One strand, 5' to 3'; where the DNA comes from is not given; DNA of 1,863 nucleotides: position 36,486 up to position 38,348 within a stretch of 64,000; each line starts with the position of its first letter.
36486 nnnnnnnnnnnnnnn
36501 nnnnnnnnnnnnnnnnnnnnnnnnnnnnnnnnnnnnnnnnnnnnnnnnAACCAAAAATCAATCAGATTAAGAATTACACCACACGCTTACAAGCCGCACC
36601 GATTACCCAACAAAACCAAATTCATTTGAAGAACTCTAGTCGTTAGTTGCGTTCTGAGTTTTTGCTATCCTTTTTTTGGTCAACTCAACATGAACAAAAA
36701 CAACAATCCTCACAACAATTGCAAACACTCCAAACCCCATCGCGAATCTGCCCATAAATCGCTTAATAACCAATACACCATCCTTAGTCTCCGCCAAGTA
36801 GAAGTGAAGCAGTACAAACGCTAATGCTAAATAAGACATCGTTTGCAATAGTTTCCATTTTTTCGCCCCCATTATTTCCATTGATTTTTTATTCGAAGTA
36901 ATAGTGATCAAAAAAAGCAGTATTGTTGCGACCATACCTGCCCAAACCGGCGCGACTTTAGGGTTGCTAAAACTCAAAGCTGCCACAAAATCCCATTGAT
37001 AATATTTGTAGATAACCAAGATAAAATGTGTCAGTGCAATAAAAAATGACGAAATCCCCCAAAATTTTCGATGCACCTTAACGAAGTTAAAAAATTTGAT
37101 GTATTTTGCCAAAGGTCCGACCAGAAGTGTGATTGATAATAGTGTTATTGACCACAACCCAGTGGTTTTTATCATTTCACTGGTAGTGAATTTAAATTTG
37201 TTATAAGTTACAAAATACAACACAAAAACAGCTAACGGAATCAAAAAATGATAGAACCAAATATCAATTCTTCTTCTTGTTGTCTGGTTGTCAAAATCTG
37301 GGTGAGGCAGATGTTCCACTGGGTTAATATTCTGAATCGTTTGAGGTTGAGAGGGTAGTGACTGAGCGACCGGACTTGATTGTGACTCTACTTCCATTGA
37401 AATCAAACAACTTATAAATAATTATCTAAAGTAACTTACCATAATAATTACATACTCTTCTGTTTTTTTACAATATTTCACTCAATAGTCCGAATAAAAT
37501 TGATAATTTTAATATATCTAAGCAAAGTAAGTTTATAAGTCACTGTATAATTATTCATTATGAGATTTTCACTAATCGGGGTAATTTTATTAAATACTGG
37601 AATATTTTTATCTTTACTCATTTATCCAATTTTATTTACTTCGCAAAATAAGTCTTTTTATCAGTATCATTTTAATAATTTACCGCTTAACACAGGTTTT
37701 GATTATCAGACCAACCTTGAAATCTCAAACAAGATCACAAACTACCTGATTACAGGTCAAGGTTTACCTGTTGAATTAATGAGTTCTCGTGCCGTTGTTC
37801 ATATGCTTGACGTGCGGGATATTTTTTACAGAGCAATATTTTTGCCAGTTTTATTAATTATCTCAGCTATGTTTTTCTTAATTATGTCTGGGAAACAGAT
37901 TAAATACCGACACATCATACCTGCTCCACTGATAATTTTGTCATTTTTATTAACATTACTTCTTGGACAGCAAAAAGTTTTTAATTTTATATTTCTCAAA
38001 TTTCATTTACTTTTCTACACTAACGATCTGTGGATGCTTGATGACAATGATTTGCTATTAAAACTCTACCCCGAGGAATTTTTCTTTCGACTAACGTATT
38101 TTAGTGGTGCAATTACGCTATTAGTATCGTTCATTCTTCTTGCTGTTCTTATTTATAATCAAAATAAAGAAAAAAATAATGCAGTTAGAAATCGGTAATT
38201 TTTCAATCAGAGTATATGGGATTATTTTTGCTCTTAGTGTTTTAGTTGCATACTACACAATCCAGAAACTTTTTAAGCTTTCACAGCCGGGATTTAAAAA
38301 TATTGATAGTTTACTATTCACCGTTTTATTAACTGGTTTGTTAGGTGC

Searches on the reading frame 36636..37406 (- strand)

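Call 58: search_protein_families(library=pfam, proteins=[window:36636-37406:-], max_evalue=0.01)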
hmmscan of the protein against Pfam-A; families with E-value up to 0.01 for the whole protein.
window:36636-37406:- (256 aa): 1 family
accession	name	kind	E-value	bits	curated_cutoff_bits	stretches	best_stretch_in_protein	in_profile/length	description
PF01794.25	Ferric_reduct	-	1e-09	38.9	28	1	82-198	1-120/121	Ferric reductase like transmembrane component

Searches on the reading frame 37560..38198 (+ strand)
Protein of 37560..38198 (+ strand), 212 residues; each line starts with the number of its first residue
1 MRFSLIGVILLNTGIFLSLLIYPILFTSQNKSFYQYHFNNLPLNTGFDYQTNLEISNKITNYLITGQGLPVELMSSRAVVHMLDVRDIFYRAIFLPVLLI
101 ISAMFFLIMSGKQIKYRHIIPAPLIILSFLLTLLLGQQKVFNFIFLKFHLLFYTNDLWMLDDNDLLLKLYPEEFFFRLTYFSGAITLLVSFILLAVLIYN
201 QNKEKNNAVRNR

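Call 58: search_protein_families(library=pfam, proteins=[window:37560-38198:+], max_evalue=0.01)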
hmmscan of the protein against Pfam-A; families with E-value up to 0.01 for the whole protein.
window:37560-38198:+ (212 aa): 1 family
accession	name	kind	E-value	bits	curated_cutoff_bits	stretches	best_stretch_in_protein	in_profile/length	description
PF07314.17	Lit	-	2.2e-19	70.6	24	1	13-175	5-176/176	Lipoprotein intramolecular transacylase Lit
